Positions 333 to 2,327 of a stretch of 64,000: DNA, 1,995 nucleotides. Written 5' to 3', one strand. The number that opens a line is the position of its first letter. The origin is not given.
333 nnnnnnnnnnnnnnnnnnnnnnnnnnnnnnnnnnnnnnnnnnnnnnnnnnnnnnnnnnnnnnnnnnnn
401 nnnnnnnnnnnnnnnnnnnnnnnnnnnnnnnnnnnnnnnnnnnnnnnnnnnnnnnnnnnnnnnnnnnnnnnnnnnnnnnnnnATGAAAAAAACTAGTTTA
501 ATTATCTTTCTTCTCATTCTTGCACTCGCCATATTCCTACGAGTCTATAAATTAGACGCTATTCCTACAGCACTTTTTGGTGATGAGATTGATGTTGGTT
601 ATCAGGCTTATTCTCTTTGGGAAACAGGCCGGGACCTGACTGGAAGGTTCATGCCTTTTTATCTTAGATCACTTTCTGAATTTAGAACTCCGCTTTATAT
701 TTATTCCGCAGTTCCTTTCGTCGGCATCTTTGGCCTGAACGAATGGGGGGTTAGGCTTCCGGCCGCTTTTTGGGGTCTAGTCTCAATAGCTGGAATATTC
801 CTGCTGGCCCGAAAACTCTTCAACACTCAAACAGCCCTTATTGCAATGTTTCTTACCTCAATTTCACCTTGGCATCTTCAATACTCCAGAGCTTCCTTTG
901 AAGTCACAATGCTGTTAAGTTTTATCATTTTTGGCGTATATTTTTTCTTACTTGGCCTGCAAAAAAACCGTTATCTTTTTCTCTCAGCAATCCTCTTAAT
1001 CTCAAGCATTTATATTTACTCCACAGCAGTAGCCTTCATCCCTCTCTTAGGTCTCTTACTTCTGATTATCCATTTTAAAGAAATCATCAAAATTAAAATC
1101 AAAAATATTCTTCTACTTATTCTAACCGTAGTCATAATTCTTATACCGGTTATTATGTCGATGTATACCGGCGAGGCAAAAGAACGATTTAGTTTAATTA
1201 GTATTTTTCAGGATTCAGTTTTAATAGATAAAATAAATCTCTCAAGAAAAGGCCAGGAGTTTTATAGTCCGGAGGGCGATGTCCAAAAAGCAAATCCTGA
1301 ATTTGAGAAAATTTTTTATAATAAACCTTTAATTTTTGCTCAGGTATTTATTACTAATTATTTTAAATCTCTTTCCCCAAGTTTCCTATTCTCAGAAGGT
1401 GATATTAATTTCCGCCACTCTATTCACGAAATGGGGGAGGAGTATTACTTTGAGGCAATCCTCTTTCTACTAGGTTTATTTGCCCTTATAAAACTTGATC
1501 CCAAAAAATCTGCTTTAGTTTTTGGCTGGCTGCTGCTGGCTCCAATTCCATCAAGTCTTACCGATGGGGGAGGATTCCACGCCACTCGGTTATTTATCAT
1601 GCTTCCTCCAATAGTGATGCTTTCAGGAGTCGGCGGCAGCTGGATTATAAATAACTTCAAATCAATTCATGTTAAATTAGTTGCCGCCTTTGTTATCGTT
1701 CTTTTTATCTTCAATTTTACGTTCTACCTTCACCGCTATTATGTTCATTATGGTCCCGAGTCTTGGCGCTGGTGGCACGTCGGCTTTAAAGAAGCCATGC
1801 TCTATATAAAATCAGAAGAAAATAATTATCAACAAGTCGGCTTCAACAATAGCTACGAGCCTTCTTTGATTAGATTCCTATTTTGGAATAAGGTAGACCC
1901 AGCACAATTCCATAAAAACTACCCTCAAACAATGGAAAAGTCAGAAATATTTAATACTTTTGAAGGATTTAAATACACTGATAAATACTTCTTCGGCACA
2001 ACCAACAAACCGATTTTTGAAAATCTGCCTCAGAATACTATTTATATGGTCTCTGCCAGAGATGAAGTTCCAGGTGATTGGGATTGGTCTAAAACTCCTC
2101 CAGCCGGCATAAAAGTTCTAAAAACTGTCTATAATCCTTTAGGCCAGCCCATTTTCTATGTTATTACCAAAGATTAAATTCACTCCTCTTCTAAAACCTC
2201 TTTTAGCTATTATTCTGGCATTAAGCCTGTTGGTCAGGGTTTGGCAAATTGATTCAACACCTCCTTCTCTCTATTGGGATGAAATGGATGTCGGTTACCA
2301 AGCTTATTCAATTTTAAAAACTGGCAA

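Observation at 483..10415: Six head-to-tail PMT/ArnT-like GT-C glycosyltransferase paralogs with overlapping junctions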

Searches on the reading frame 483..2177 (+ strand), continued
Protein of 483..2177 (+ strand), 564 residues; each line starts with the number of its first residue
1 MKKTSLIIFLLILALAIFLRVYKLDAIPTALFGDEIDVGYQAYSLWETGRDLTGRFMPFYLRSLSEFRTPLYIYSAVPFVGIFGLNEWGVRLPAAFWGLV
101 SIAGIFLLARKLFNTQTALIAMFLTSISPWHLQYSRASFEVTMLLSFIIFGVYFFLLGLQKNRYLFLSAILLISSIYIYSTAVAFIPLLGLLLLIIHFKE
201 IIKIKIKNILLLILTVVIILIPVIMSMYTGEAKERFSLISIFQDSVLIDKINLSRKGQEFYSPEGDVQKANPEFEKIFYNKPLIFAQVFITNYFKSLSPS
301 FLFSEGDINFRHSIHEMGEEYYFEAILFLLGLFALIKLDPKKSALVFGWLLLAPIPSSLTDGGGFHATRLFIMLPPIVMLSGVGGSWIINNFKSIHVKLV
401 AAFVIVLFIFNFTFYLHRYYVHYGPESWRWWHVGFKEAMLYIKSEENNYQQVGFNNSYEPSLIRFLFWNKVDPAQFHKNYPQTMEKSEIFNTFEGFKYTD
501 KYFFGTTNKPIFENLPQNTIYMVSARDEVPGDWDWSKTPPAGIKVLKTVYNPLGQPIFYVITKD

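Call 40: search_protein_families(library=pfam, proteins=[L002:8737-10014:+, L002:2062-4482:+, L002:4479-6839:+, L002:6858-7667:+, L002:7664-8740:+, L002:1133-2035:+, L002:11673-12419:+], max_evalue=0.01)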
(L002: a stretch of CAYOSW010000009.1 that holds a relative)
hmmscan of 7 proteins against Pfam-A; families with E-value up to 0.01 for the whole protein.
L002:8737-10014:+ (425 aa): 0 families

L002:2062-4482:+ (806 aa): 1 family
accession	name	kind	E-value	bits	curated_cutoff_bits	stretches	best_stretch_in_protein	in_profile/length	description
PF09586.16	YfhO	-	7.8e-17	61.4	28.5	2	102-701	60-624/835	Bacterial membrane protein YfhO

L002:4479-6839:+ (786 aa): 1 family
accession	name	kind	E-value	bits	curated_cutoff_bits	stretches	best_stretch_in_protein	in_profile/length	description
PF09586.16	YfhO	-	3.8e-16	59.1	28.5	2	686-763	759-835/835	Bacterial membrane protein YfhO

L002:6858-7667:+ (269 aa): 3 families
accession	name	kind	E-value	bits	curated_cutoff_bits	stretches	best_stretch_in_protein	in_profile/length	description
PF00535.33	Glycos_transf_2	-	2.3e-22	80.2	23.3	1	4-146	1-153/168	Glycosyl transferase family 2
PF13704.12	Glyco_tranf_2_4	-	1.5e-06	29.1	27.5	1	10-85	1-85/98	Glycosyl transferase family 2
PF10111.15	Glyco_tranf_2_2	-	0.0004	20.4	27.3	1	28-83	31-93/276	Glycosyltransferase like family 2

L002:7664-8740:+ (358 aa): 5 families
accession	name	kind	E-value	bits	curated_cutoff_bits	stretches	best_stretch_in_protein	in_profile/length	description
PF00534.26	Glycos_transf_1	-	1.9e-24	86.6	26.4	1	162-336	5-169/172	Glycosyl transferases group 1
PF13692.12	Glyco_trans_1_4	-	5.1e-18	66.1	27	1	172-325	2-142/142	Glycosyl transferases group 1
PF13524.12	Glyco_trans_1_2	-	0.00017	22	25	1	203-340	10-129/144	Glycosyl transferase-like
PF20706.3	GT4-conflict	-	0.00081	18.9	26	1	156-292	178-311/385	Family 4 Glycosyltransferase in conflict systems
PF13439.12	Glyco_transf_4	-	0.0047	17.4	28.5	0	109-161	114-168/170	Glycosyltransferase Family 4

L002:1133-2035:+ (300 aa): 2 families
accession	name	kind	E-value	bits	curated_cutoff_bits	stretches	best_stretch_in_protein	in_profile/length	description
PF00535.33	Glycos_transf_2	-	6.5e-17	62.4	23.3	1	7-147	2-150/168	Glycosyl transferase family 2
PF13704.12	Glyco_tranf_2_4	-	0.0003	21.7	27.5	1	28-85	19-82/98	Glycosyl transferase family 2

L002:11673-12419:+ (248 aa): 0 families

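Call 55: search_solved_structures(query=A3, max_evalue=10)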
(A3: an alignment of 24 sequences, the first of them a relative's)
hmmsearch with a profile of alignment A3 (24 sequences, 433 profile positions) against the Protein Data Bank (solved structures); distinct sequences matched with E-value up to 10: 3.
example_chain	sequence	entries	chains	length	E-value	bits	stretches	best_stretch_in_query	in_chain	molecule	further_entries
23gf_B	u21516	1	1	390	1.9e-06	30.6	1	118-378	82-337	GPI mannosyltransferase 1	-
23gx_B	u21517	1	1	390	2.1e-06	30.5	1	118-378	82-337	GPI mannosyltransferase 1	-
6snh_X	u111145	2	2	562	0.0023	20.5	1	142-389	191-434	Dolichyl pyrophosphate Man9GlcNAc2 alpha-1,3-glucosyltransferase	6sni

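Call 64: find_encoding_contigs(protein=P0096, flank=10000, max_places=2)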
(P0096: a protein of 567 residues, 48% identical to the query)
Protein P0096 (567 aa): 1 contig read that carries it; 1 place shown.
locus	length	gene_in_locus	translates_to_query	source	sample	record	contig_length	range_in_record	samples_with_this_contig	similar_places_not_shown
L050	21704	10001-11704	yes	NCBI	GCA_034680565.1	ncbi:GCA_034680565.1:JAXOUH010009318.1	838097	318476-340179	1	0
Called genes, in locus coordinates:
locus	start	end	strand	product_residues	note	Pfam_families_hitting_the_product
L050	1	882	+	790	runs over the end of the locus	PF09586:YfhO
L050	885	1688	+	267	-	PF00535:Glycos_transf_2, PF10111:Glyco_tranf_2_2 (weak)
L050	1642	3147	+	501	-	-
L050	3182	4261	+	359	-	PF00534:Glycos_transf_1, PF13692:Glyco_trans_1_4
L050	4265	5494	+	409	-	PF09594:GT87 (weak)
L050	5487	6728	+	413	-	PF26314:MptA_B_family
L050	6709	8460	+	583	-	PF13231:PMT_2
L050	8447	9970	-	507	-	-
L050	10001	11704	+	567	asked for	PF13231:PMT_2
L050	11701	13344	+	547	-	PF02366:PMT (weak), PF13231:PMT_2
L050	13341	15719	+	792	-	PF00535:Glycos_transf_2, PF10111:Glyco_tranf_2_2 (weak), PF10131:PTPS_related (faint)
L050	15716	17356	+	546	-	-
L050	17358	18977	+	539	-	PF02366:PMT, PF13231:PMT_2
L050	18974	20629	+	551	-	PF02366:PMT, PF13231:PMT_2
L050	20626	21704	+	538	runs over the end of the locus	PF02366:PMT, PF13231:PMT_2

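Call 65: search_protein_families(library=pfam, alignment_id=A3, max_evalue=0.1)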
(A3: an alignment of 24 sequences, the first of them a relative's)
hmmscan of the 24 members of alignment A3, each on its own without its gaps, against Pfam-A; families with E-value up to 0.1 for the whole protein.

A. member 1, L002:8737-10011:+ (425 aa): 0 families

B. families by the number of members that match (of 24 scanned): 4 families
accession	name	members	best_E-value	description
PF05208.19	ALG3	1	3.9e-06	ALG3 protein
PF09594.16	GT87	1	0.0025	Glycosyltransferase family 87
PF15971.10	Mannosyl_trans4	1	0.013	DolP-mannose mannosyltransferase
PF12666.12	PrgI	1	0.018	PrgI family protein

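Call 85: search_protein_representatives(alignment_id=A1)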
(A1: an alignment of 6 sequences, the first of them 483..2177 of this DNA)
Query: 6 sequences, 552 profile positions. Proteins with E-value up to 0.001 (for the whole library): 43058; up to 1e-10: 16061; up to 1e-30: 6429. The best 150 are listed.
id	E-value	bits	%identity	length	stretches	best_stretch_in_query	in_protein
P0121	5.0e-183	626.0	-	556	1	1-548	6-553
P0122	3.7e-180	616.5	-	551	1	1-550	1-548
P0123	4.8e-171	586.4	-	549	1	5-546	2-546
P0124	1.5e-162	558.3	-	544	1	7-547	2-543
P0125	7.3e-162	556.1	-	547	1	6-548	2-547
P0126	6.5e-160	549.7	-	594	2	116-548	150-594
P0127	2.8e-158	544.3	-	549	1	5-548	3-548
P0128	3.3e-154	530.9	-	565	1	6-548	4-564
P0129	5.1e-154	530.2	-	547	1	4-545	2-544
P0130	1.6e-152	525.3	-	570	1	2-549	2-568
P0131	2.1e-152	524.9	-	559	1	1-548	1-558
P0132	3.3e-151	520.9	-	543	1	7-548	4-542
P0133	4.2e-151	520.6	-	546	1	3-547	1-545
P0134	4.4e-151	520.5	-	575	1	4-546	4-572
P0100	4.8e-151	520.4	-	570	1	4-547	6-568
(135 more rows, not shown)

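Call 86: find_encoding_contigs(protein=P0001, flank=10000, max_places=2)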
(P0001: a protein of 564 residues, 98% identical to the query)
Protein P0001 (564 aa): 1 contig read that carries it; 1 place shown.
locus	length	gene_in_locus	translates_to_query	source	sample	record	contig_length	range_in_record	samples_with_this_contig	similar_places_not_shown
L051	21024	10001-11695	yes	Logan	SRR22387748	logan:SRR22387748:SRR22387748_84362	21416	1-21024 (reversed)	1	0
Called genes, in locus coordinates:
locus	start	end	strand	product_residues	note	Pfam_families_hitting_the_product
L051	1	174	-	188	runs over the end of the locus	?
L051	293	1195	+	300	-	PF00535:Glycos_transf_2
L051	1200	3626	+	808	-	PF09586:YfhO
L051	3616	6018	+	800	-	PF09586:YfhO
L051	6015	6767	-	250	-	PF00535:Glycos_transf_2, PF10111:Glyco_tranf_2_2 (weak), PF13641:Glyco_tranf_2_3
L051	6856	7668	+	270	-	PF00535:Glycos_transf_2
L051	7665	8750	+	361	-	PF15924:ALG11_N (faint), PF00534:Glycos_transf_1, PF13692:Glyco_trans_1_4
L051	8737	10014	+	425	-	-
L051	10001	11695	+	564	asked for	PF13231:PMT_2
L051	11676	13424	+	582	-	PF02366:PMT (weak), PF13231:PMT_2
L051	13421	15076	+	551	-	PF02366:PMT (weak), PF13231:PMT_2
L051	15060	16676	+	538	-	PF02366:PMT (weak), PF13231:PMT_2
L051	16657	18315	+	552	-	PF02366:PMT, PF13231:PMT_2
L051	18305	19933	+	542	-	PF02366:PMT (weak), PF13231:PMT_2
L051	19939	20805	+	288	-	PF00535:Glycos_transf_2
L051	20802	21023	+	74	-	?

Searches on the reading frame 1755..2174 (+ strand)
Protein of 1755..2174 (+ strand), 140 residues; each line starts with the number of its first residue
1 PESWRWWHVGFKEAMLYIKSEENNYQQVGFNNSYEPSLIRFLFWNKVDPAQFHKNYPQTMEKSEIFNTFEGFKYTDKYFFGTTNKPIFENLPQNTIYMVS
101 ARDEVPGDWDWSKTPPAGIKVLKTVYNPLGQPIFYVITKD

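Call 78: predict_structure(alignment_id=A5)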
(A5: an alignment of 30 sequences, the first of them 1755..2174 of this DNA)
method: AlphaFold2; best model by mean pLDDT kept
length: 140 residues; sequences in the alignment: 30
mean_pLDDT: 89.1   pTM: 0.85
mean pLDDT of the five models: 89.1, 88.7, 88.6, 88.5, 86.9
residues with pLDDT >= 90: 90; 70-90: 40; 50-70: 9; < 50: 1
segments of 3 or more residues with pLDDT < 50: none
pLDDT, mean of each block of 10 residues (from residue 1): 68 95 97 87 91 74 85 91 91 96 89 95 94 95
secondary structure, 60 per line:
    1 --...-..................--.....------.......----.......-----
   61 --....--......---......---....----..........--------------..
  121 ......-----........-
elements in order: H7-24 E27-31 H38-44 H49-55 E63-66 E69-74 E78-83 H87-90 E95-100 H101-104 E119-126 E132-139
